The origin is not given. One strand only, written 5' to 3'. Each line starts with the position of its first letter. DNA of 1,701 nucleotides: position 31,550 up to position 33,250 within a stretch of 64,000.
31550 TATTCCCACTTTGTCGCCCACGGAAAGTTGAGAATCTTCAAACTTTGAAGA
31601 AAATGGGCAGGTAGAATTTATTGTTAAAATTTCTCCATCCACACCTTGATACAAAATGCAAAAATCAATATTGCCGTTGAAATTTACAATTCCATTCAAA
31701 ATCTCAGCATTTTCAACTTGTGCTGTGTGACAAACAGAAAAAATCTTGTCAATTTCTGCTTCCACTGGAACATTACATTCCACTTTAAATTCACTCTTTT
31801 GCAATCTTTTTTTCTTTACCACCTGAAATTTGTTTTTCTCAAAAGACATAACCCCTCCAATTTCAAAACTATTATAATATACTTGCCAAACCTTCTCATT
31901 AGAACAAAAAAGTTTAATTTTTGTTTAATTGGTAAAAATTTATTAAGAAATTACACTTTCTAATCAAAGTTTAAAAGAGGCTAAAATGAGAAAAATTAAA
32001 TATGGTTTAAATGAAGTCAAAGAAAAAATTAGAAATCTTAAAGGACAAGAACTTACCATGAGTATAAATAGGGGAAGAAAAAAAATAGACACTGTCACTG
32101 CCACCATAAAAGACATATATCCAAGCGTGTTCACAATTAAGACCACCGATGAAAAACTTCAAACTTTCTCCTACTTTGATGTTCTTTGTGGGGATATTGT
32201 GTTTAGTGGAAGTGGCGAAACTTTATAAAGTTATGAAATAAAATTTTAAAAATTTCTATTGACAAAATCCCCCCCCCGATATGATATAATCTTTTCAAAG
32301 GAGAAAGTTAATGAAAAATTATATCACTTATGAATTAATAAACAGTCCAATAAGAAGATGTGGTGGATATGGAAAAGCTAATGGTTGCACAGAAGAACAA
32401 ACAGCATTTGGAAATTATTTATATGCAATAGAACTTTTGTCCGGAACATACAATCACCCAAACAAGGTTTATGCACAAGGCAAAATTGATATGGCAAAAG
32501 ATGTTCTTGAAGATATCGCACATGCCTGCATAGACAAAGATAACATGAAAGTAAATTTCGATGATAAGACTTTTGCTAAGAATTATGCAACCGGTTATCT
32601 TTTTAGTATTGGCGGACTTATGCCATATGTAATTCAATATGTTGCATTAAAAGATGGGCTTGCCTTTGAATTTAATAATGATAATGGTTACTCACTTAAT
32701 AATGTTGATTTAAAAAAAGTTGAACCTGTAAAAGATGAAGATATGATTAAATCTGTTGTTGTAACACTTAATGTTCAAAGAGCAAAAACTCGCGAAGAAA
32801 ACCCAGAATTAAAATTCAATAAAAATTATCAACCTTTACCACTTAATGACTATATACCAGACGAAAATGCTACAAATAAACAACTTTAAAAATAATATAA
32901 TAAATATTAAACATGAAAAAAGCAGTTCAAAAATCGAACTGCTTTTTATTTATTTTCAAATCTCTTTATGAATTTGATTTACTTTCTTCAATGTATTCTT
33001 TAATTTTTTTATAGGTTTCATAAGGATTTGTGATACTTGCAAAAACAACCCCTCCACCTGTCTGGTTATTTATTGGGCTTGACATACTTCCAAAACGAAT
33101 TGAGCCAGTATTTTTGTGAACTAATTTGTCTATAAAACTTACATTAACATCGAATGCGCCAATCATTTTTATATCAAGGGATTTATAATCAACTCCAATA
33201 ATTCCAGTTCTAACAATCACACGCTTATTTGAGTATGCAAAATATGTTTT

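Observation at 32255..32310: C9 homopolymer inside the spacer of a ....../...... promoter, upstream of a family whose other copy has the same promoter without the tract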

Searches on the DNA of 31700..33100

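Call 70: search_rna_families(source=window, start=31700, end=33100, threshold=evalue, max_evalue=1)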
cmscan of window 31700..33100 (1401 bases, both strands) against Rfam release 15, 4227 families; matches with E-value up to 1: 3.
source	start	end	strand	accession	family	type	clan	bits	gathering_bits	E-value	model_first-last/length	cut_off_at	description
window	32889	32945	+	RF02844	RefA9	Gene; antisense;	-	26.4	49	0.18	1-64/64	no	Enterococcus sRNA A9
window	32190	32272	-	RF00575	SNORD70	Gene; snRNA; snoRNA; CD-box;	-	24.3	50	0.72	1-89/89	no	Small nucleolar RNA SNORD70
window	32917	32986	-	RF02503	Atu_C9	Gene; sRNA;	-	19.4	40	0.014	125-192/192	no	Rhizobiales sRNA Atu_C9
